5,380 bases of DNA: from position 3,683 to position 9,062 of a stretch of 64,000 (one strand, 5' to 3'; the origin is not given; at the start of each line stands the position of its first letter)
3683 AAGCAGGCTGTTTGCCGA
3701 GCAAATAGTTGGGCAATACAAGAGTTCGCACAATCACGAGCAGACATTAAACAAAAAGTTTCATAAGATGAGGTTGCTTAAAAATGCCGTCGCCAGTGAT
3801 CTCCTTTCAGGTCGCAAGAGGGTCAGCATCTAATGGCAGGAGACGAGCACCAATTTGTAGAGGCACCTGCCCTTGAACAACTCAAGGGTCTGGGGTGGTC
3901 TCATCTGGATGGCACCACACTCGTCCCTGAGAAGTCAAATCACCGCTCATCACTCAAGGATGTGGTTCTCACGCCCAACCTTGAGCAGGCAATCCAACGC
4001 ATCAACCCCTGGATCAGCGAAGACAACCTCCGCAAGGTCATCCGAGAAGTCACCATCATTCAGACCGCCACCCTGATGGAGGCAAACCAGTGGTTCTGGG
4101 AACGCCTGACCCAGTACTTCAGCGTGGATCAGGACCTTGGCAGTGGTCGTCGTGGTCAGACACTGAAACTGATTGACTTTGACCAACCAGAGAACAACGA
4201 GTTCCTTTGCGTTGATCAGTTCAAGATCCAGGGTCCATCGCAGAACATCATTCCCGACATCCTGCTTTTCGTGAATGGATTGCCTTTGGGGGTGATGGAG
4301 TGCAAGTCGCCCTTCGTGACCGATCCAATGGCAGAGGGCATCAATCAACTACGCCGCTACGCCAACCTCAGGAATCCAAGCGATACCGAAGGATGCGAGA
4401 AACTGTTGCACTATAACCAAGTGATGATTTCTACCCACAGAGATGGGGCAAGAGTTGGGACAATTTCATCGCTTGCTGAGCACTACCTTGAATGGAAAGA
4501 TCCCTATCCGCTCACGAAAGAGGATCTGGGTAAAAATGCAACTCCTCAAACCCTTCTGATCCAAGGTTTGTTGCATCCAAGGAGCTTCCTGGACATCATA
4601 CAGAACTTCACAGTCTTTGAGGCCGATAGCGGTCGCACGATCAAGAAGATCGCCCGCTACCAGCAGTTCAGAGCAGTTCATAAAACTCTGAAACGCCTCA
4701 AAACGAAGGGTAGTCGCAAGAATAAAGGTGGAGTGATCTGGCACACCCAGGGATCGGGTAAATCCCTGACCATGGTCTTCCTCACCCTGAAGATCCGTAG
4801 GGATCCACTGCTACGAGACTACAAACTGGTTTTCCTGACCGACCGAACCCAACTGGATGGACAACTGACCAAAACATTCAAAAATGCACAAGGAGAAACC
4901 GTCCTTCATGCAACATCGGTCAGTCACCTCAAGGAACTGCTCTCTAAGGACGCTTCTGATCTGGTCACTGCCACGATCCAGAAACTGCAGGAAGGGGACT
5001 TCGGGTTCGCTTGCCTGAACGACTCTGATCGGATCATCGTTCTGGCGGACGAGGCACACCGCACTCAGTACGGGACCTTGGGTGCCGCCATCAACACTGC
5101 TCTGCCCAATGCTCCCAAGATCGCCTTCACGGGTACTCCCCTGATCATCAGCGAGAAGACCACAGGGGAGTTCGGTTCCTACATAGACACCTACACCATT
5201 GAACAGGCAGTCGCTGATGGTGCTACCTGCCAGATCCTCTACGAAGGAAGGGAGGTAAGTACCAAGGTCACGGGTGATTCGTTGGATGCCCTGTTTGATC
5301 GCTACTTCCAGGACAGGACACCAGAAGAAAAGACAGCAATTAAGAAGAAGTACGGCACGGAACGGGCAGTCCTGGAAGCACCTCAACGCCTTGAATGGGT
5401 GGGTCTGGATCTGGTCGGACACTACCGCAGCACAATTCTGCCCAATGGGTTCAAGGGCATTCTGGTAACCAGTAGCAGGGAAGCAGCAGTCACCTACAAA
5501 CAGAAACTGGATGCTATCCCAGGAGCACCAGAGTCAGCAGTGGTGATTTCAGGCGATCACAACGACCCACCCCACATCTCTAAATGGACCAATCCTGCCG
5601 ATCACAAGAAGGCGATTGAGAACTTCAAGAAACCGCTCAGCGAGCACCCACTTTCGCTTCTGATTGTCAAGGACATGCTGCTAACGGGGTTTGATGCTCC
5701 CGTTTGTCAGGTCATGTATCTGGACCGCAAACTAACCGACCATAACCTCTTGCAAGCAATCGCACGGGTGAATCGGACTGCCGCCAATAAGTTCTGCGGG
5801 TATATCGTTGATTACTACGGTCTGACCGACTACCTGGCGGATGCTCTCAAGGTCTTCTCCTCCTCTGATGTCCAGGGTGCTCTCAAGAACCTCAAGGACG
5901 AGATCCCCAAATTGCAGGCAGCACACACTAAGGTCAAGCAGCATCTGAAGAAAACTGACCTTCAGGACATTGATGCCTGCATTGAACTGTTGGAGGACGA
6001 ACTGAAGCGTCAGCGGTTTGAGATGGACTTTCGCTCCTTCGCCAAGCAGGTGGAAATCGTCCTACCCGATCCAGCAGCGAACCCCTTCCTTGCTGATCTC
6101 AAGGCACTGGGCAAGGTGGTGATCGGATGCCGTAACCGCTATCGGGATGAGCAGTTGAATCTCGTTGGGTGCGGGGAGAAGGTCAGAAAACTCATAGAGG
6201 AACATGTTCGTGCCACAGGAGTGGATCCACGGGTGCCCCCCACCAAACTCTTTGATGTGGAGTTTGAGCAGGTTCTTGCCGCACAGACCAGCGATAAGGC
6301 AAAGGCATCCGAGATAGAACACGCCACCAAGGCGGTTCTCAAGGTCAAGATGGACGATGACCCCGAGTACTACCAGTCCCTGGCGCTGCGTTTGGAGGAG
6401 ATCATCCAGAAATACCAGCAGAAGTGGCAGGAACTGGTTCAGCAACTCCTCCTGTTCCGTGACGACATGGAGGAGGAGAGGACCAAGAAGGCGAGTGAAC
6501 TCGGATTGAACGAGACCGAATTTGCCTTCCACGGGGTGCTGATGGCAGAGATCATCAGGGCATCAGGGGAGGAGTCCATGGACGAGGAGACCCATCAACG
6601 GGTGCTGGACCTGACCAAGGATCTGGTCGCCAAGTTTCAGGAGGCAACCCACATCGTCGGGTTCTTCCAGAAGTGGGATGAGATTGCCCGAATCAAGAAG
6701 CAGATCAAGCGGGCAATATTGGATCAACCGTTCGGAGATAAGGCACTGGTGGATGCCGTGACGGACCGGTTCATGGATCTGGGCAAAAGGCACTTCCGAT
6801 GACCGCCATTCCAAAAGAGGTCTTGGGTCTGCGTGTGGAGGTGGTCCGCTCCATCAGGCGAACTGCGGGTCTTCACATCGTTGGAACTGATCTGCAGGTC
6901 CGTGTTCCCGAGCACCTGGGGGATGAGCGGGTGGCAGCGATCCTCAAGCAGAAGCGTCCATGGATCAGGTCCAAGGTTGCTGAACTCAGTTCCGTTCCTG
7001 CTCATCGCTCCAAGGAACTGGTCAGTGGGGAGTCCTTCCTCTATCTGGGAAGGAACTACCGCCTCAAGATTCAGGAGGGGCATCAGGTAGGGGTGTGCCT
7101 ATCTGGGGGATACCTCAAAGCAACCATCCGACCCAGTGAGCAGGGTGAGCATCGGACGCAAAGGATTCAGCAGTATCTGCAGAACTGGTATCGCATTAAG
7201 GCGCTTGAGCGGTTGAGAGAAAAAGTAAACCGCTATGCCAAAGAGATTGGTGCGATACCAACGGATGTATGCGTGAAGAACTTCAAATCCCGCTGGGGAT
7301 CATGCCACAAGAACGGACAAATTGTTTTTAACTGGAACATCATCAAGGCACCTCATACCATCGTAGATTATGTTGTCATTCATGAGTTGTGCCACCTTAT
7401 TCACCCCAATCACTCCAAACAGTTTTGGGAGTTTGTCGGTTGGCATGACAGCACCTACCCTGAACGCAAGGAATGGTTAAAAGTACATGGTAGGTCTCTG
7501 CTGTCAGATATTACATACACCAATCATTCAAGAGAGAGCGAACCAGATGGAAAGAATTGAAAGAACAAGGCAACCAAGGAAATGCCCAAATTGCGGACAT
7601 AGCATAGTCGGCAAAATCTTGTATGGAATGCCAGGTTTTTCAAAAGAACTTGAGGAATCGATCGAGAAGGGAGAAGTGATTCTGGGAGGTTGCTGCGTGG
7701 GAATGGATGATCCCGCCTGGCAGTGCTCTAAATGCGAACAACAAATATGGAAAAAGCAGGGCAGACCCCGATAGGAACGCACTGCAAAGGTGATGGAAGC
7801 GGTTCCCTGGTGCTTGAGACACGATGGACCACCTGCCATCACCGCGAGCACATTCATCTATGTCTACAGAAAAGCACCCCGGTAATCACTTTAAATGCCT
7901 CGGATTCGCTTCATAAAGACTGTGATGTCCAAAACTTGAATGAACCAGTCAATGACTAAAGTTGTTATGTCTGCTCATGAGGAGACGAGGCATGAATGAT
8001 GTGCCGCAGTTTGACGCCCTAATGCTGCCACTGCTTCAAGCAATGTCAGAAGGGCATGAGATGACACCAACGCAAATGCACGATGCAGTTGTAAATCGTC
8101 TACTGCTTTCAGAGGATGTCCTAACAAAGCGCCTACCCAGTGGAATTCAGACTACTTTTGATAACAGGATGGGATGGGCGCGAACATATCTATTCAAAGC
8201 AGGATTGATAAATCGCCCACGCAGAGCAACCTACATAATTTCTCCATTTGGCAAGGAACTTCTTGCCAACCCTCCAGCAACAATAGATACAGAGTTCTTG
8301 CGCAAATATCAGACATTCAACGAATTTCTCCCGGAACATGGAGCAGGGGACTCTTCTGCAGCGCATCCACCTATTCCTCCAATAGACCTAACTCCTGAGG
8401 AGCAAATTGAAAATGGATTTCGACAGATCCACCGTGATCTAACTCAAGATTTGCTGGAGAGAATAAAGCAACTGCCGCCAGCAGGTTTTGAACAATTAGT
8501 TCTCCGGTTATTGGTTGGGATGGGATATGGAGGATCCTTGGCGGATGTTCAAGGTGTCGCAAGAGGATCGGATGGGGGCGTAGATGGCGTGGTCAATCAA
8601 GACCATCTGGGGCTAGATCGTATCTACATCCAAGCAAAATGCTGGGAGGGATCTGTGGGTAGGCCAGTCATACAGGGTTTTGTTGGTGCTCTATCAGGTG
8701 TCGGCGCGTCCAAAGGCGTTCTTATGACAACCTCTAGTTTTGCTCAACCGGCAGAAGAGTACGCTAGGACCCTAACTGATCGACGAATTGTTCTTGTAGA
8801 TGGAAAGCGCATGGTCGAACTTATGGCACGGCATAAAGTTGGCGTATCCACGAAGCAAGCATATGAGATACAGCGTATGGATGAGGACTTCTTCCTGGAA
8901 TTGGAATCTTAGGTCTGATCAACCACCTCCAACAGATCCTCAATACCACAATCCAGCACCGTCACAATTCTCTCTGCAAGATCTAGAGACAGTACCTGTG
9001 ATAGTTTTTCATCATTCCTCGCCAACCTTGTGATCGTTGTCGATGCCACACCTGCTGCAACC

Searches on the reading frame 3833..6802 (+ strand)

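Call 32: search_protein_families(library=pfam, proteins=[window:3833-6802:+], max_evalue=0.001)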
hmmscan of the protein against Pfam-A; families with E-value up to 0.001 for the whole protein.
window:3833-6802:+ (989 aa): 4 families
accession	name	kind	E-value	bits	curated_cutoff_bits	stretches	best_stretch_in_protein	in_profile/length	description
PF18766.7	SWI2_SNF2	-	6.2e-75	252.1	26.7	1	277-500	1-220/221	SWI2/SNF2 ATPase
PF04313.20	HSDR_N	-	1.2e-39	136.7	25.1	1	5-210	4-191/198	Type I restriction enzyme R protein N terminus (HSDR_N)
PF22679.2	T1R_D3-like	-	3e-21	76.9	27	1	599-661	90-156/158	Type I restriction enzyme subunit R domain 3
PF04851.21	ResIII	-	1.9e-20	73.8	22.5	1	274-436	4-162/164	Type III restriction enzyme, res subunit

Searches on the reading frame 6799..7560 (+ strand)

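Call 32: search_protein_families(library=pfam, proteins=[window:6799-7560:+], max_evalue=0.001)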
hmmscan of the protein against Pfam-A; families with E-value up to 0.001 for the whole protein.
window:6799-7560:+ (253 aa): 3 families
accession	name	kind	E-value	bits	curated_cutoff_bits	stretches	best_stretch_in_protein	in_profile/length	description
PF01863.23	YgjP-like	-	4.3e-59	200.4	26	1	22-229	2-206/207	YgjP-like, metallopeptidase domain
PF08325.16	WLM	-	0.00041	20.9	26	1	190-213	84-107/190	WLM domain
PF10263.15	SprT-like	-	0.00078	19.7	25.6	0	160-202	27-74/108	SprT-like family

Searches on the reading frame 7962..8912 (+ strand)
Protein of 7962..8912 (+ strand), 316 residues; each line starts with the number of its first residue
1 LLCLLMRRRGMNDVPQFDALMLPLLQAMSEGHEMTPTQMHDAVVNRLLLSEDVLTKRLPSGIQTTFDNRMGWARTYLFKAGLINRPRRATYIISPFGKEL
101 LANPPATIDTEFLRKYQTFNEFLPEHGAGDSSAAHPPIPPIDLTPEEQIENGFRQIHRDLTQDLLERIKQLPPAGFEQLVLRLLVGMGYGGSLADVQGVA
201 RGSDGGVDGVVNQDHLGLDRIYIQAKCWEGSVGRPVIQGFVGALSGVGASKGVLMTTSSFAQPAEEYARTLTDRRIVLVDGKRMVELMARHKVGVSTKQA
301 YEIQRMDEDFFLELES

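Call 32: search_protein_families(library=pfam, proteins=[window:7962-8912:+], max_evalue=0.001)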
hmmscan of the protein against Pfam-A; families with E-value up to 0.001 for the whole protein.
window:7962-8912:+ (316 aa): 3 families
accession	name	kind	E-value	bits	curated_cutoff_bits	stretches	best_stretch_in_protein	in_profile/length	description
PF04471.18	Mrr_cat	-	3.4e-33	114.6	21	1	168-288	1-115/115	Restriction endonuclease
PF14338.12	Mrr_N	-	1.2e-23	83.5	29.5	1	17-102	1-86/87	Mrr N-terminal domain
PF22722.2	NA-iREase1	-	2.3e-06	28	27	1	202-284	22-104/106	NACHT-associated inactive Restriction Endonuclease 1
